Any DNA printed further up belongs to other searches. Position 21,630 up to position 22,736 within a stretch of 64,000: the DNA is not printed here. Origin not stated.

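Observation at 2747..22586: FolE-like and QueC-like genes in a phage: candidate 7-deazaguanine DNA hypermodification (or folate salvage)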

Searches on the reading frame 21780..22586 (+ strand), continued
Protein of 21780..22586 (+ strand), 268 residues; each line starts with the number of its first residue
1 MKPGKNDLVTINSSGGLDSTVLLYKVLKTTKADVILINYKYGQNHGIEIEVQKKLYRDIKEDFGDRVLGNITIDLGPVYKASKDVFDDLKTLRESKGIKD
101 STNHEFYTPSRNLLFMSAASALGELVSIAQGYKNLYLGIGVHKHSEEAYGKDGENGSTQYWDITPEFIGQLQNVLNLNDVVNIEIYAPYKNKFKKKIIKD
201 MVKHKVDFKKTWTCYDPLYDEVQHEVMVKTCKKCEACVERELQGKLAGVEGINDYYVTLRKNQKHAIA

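Call 33: get_annotated_region(hit=H40, flank=9000)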
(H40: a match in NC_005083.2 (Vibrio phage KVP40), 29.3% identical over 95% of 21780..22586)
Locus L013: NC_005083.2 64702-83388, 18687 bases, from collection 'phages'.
description: Vibrio phage KVP40, complete genome.
organism: Vibrio phage KVP40 (NCBI taxid 75320)
taxonomy: Viruses; Duplodnaviria; Heunggongvirae; Uroviricota; Caudoviricetes; Straboviridae; Schizotequatrovirus; Schizotequatrovirus KVP40
host: Vibrio parahaemolyticus; source: -; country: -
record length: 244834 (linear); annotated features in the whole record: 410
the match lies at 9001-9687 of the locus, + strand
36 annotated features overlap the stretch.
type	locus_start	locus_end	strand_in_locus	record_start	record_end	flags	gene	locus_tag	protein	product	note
CDS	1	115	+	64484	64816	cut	-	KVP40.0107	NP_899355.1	hypothetical protein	-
CDS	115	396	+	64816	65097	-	-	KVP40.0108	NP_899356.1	hypothetical protein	-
CDS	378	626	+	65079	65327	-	-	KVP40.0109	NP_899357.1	hypothetical protein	-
CDS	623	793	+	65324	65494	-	-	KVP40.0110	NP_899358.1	hypothetical protein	-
CDS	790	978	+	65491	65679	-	-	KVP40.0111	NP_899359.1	hypothetical protein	-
CDS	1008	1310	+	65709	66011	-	-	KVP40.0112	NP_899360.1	hypothetical protein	-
CDS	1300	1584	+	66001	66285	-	-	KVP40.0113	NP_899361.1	hypothetical protein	conserved hypothetical protein related to T4 nrdA.1; identified by Glimmer2; putative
CDS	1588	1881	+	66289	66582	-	-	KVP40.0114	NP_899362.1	hypothetical protein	-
CDS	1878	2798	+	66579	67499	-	-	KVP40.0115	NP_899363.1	hypothetical protein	-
CDS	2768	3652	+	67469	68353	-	-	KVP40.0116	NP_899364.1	hypothetical protein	-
CDS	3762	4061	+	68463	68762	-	-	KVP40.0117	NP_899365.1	hypothetical protein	identified by match to PFAM protein family HMM PF00193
CDS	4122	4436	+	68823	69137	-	-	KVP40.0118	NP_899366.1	hypothetical protein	-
CDS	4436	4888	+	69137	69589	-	cd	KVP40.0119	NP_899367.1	dCMP deaminase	dCMP deaminase; part of the T4 enzyme pathway that takes nucleoside diphosphates (NDPs) and deoxynucleoside ...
CDS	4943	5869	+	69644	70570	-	-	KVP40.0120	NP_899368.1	hypothetical protein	identified by match to TIGR protein family HMM TIGR00137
CDS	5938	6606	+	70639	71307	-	folE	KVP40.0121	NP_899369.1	GTP cyclohydrolase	similar to SP:P27511; identified by sequence similarity; putative; biosynthesis of tetrahydrofolate, putative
CDS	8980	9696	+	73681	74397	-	-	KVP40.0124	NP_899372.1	QueC-like queuosine biosynthesis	identified by match to TIGR protein family HMM TIGR00364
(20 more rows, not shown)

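Call 36: search_solved_structures(query=L009:19936-20730:+, max_evalue=1, show_alignments=1)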
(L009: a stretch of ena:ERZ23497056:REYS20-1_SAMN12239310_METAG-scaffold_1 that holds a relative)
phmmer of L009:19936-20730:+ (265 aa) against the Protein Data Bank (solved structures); distinct sequences matched with E-value up to 1: 6.
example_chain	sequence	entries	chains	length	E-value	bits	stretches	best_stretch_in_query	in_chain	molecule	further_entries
8ai1_A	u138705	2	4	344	0.00011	24.9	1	15-120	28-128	Putative peptide biosynthesis protein YydG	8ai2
8ai3_A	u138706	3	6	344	0.00011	24.9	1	15-120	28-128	Putative peptide biosynthesis protein YydG | Radical SAM core domain-containing protein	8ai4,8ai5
8ai6_A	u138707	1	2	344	0.00011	24.9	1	15-120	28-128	Putative peptide biosynthesis protein YydG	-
7tol_A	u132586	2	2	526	0.014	18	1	22-114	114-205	glycerol dibiphytanyl glycerol tetraether - macrocyclic archaeol synthase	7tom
6efn_A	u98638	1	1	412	0.14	14.7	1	18-91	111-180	Sporulation killing factor maturation protein SkfB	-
5tgs_A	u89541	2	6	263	0.22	14.1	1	22-120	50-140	7-carboxy-7-deazaguanine synthase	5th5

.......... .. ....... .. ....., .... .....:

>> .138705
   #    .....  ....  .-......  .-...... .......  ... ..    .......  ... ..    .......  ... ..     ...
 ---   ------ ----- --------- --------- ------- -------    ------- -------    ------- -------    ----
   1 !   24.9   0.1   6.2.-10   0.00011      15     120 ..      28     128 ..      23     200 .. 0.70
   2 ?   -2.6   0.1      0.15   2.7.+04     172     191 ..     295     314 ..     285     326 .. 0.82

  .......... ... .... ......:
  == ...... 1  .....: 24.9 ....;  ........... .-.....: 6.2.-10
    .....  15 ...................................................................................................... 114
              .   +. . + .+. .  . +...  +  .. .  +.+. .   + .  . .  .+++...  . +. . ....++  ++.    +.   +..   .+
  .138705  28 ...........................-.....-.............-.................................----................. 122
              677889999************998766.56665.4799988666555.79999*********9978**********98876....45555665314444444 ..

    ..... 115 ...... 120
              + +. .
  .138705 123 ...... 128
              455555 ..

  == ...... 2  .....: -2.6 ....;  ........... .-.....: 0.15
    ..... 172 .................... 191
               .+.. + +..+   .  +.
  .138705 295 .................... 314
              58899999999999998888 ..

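Call 37: find_related_loci(query=A1, collection=viral_contigs, flank=10000)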
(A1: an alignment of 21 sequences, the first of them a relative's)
Query A1 (268 aa) in viral_contigs; peptide patterns used: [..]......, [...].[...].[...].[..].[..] (x = any residue, [..] = any of these).
24 stretches matched a pattern; 10 encode a relative of the query (tblastn E <= 1e-3); 10 distinct loci.
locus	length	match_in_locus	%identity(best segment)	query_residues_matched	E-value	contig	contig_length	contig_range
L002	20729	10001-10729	48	8-260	1e-71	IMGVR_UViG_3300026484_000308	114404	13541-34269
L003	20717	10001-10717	46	8-259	3e-70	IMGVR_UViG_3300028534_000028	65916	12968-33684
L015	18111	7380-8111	39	6-261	4e-60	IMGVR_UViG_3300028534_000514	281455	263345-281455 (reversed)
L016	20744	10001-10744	38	7-264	4e-58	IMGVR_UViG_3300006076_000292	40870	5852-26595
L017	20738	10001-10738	39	5-264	1e-57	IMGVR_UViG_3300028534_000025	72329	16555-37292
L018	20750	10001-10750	38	3-263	6e-58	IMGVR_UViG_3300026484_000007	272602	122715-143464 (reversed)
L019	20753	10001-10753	39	8-262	1e-53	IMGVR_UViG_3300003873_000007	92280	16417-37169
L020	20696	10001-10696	39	8-255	7e-51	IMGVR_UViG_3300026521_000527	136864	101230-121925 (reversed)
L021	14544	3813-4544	41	8-257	3e-60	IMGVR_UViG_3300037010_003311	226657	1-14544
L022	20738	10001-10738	39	6-255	9e-50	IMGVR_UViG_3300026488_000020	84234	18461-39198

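Call 43: search_protein_families(library=pfam, max_evalue=0.01, proteins=[L015:6412-7314:+, L015:8135-8989:+, L015:8989-9996:+, L020:10722-11474:+, L016:7809-9215:+, L016:11113-12810:+, L019:10759-12408:+, L021:2810-3790:+, L016:9307-9912:+, L018:9698-10756:+])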
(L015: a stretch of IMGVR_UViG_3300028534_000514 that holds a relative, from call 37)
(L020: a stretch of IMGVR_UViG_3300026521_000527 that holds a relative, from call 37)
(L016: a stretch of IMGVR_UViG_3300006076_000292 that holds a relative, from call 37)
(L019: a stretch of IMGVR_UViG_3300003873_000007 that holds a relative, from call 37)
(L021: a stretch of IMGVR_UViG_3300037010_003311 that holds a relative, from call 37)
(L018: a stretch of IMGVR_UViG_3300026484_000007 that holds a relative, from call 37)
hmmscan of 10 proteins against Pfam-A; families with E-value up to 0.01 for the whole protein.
L015:6412-7314:+ (300 aa): 0 families

L015:8135-8989:+ (284 aa): 0 families

L015:8989-9996:+ (335 aa): 8 families
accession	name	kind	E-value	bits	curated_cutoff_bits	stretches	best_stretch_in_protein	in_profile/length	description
PF00004.35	AAA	-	8.5e-13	49.3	21.2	1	43-155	1-130/131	ATPase family associated with various cellular activities (AAA)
PF13177.12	DNA_pol3_delta2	-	1.1e-05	26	27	1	77-148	82-152/161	DNA polymerase III, delta subunit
PF03215.21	Rad17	-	0.00073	20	23.8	1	3-67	5-72/186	Rad17 P-loop domain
PF05496.18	RuvB_N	-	0.0012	19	27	1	27-124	20-111/159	Holliday junction DNA helicase RuvB P-loop domain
PF07728.20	AAA_5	-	0.0015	19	22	0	46-88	5-47/139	AAA domain (dynein-related subfamily)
PF01637.24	ATPase_2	-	0.002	18.4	33.2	0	45-131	25-96/225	ATPase domain predominantly from Archaea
PF20720.3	nSTAND3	-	0.0029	17.7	27.2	0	44-84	21-60/155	Novel STAND NTPase 3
PF08672.17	ANAPC2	-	0.0054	17.6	23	0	153-189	8-45/60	Anaphase promoting complex (APC) subunit 2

L020:10722-11474:+ (250 aa): 0 families

L016:7809-9215:+ (468 aa): 2 families
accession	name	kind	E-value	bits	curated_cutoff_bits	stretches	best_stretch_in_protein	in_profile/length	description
PF06508.19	QueC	-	6e-22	78.6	22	1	222-463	3-207/210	Queuosine biosynthesis protein QueC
PF13537.11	GATase_7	-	0.0022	18.5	25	1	98-163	15-84/123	Glutamine amidotransferase domain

L016:11113-12810:+ (565 aa): 2 families
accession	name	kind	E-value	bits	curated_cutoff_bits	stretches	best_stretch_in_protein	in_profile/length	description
PF00562.33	RNA_pol_Rpb2_6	-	3.7e-18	66.2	23.4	1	142-489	84-371/373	RNA polymerase Rpb2, domain 6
PF04560.25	RNA_pol_Rpb2_7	-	4.5e-07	30.6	32.1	1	488-523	2-37/87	RNA polymerase Rpb2, domain 7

L019:10759-12408:+ (549 aa): 3 families
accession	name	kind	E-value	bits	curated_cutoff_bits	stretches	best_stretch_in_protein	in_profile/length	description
PF17768.7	RecJ_OB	-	1.4e-14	54.5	27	1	437-527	5-98/107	RecJ OB domain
PF01368.27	DHH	-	1.8e-12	48.1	28.1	1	58-174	2-93/125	DHH family, N-terminal domain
PF02272.25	DHHA1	-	2.9e-12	47.4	25.9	1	328-411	8-93/102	DHHA1 domain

L021:2810-3790:+ (326 aa): 2 families
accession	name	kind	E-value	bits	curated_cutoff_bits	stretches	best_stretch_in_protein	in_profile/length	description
PF02169.21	LPP20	-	3.7e-07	30.9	25.9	1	21-114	1-95/97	LPP20 lipoprotein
PF04926.20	PAP_RNA-bind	-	0.0067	16.6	24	1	88-175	75-143/181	Poly(A) polymerase predicted RNA binding domain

L016:9307-9912:+ (201 aa): 0 families

L018:9698-10756:+ (352 aa): 1 family
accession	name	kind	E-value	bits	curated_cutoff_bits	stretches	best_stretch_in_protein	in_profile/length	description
PF06508.19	QueC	-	7.2e-32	111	22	1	108-333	2-207/210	Queuosine biosynthesis protein QueC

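Call 44: search_protein_families(library=pfam, max_evalue=0.01, proteins=[L016:5612-6823:+, L016:6980-7741:+, L016:2647-5574:+, L016:1858-2571:+, L016:1281-1769:+, L016:3-1220:-, L016:12830-13699:+, L016:13991-14590:+, L016:14625-15953:+, L016:17100-18344:+])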
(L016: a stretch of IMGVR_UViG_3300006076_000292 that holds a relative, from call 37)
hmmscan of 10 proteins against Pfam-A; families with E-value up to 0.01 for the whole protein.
L016:5612-6823:+ (403 aa): 1 family
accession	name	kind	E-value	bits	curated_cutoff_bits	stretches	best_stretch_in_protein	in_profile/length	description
PF04565.21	RNA_pol_Rpb2_3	-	7.2e-10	39.3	21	1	332-394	1-68/68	RNA polymerase Rpb2, domain 3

L016:6980-7741:+ (253 aa): 1 family
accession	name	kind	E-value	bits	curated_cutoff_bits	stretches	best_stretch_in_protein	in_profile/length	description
PF13353.11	Fer4_12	-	0.00029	21.6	22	1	11-122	1-83/137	4Fe-4S single cluster domain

L016:2647-5574:+ (975 aa): 2 families
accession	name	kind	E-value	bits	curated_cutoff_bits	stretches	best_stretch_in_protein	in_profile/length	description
PF00623.25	RNA_pol_Rpb1_2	-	1.5e-25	90.8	25.3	2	292-362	84-155/166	RNA polymerase Rpb1, domain 2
PF04998.22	RNA_pol_Rpb1_5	-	3.2e-23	83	28.5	1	605-766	1-106/267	RNA polymerase Rpb1, domain 5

L016:1858-2571:+ (237 aa): 0 families

L016:1281-1769:+ (162 aa): 1 family
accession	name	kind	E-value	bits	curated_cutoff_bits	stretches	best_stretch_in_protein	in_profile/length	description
PF00959.24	Phage_lysozyme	-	0.0071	17.1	22.3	0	54-145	17-110/125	Phage lysozyme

L016:3-1220:- (406 aa): 1 family
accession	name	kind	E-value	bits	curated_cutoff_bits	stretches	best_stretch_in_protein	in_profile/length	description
PF01028.25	Topoisom_I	-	1.4e-12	47.9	23.7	1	281-405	3-128/228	Eukaryotic DNA topoisomerase I, catalytic core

L016:12830-13699:+ (289 aa): 4 families
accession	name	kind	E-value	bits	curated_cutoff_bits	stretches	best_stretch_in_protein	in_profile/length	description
PF00156.33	Pribosyltran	-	2.7e-10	40.2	26.3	1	33-147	14-134/158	Phosphoribosyl transferase domain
PF14681.12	UPRTase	-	0.0002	21.3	27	1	54-141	71-163/206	Uracil phosphoribosyltransferase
PF24390.1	PRTase-CE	-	0.00067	20.1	27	1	77-174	79-187/253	PRTase-CE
PF15609.12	PRTase_2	-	0.0009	19.3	28.8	1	98-158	118-180/188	Phosphoribosyl transferase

L016:13991-14590:+ (199 aa): 0 families

L016:14625-15953:+ (442 aa): 2 families
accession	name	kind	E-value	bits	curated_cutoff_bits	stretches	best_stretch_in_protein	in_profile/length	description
PF02739.22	5_3_exonuc_N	-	7.5e-08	32.7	34.3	1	62-201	30-147/164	5'-3' exonuclease, N-terminal resolvase-like domain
PF01367.25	5_3_exonuc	-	1.3e-07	32.4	40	1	232-309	6-70/97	5'-3' exonuclease, C-terminal SAM fold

L016:17100-18344:+ (414 aa): 0 families

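Call 79: find_related_loci(query=A5, collection=viral_contigs, flank=3000)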
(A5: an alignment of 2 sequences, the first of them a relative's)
Query A5 (253 aa) in viral_contigs; peptide patterns used: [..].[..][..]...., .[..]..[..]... (x = any residue, [..] = any of these).
600 stretches matched a pattern (row limit reached: there are more); 534 encode a relative of the query (tblastn E <= 1e-3); the best 80 are kept; 80 distinct loci.
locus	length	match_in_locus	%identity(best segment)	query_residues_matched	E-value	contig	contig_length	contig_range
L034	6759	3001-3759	100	1-253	2e-173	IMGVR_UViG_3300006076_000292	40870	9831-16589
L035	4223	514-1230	35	2-253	9e-36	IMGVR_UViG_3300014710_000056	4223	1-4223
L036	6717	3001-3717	37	2-253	2e-34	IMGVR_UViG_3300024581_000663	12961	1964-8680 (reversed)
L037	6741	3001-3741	33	2-253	4e-32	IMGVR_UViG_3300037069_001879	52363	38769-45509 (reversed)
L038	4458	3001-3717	34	2-253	2e-30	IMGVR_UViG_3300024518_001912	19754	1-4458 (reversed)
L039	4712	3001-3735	34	4-253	8e-30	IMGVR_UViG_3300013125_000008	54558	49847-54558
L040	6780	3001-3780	32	2-253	8e-30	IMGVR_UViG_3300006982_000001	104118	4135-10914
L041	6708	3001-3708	33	6-253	6e-30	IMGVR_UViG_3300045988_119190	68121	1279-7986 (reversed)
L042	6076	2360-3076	34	2-253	1e-29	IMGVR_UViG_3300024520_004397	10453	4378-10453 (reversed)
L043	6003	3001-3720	34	2-253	2e-29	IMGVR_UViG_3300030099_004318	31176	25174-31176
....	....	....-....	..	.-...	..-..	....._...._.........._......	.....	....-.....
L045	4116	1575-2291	32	2-253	2e-29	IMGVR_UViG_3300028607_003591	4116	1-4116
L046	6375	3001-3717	32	2-253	9e-29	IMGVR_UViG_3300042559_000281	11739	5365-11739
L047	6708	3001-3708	33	6-253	2e-28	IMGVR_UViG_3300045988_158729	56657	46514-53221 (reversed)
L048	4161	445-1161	32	2-253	1e-28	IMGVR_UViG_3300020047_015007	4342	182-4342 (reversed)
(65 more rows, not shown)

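Call 90: predict_structure(alignment_id=A1)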
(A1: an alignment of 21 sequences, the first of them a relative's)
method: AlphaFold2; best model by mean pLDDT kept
length: 268 residues; sequences in the alignment: 21
mean_pLDDT: 87.1   pTM: 0.86
mean pLDDT of the five models: 87.1, 86.0, 85.9, 85.2, 84.7
residues with pLDDT >= 90: 171; 70-90: 55; 50-70: 39; < 50: 3
segments of 3 or more residues with pLDDT < 50: none
pLDDT, mean of each block of 10 residues (from residue 1): 94 95 98 95 77 96 97 85 70 58 59 91 97 97 86 57 85 96 96 96 97 92 91 93 97 93 60
secondary structure, 60 per line:
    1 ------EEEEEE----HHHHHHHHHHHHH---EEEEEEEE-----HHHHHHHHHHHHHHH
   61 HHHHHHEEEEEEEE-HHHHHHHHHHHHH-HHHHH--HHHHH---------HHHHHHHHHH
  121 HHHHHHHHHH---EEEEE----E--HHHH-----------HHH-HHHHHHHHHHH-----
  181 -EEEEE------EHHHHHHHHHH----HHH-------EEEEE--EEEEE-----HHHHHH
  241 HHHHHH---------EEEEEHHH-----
elements in order: E7-12 H17-29 E33-40 H46-66 E67-74 H76-88 H90-94 H97-101 H111-130 E134-138 H146-149 H165-175 E182-186 H194-203 E218-222 E225-229 H235-246 E256-260
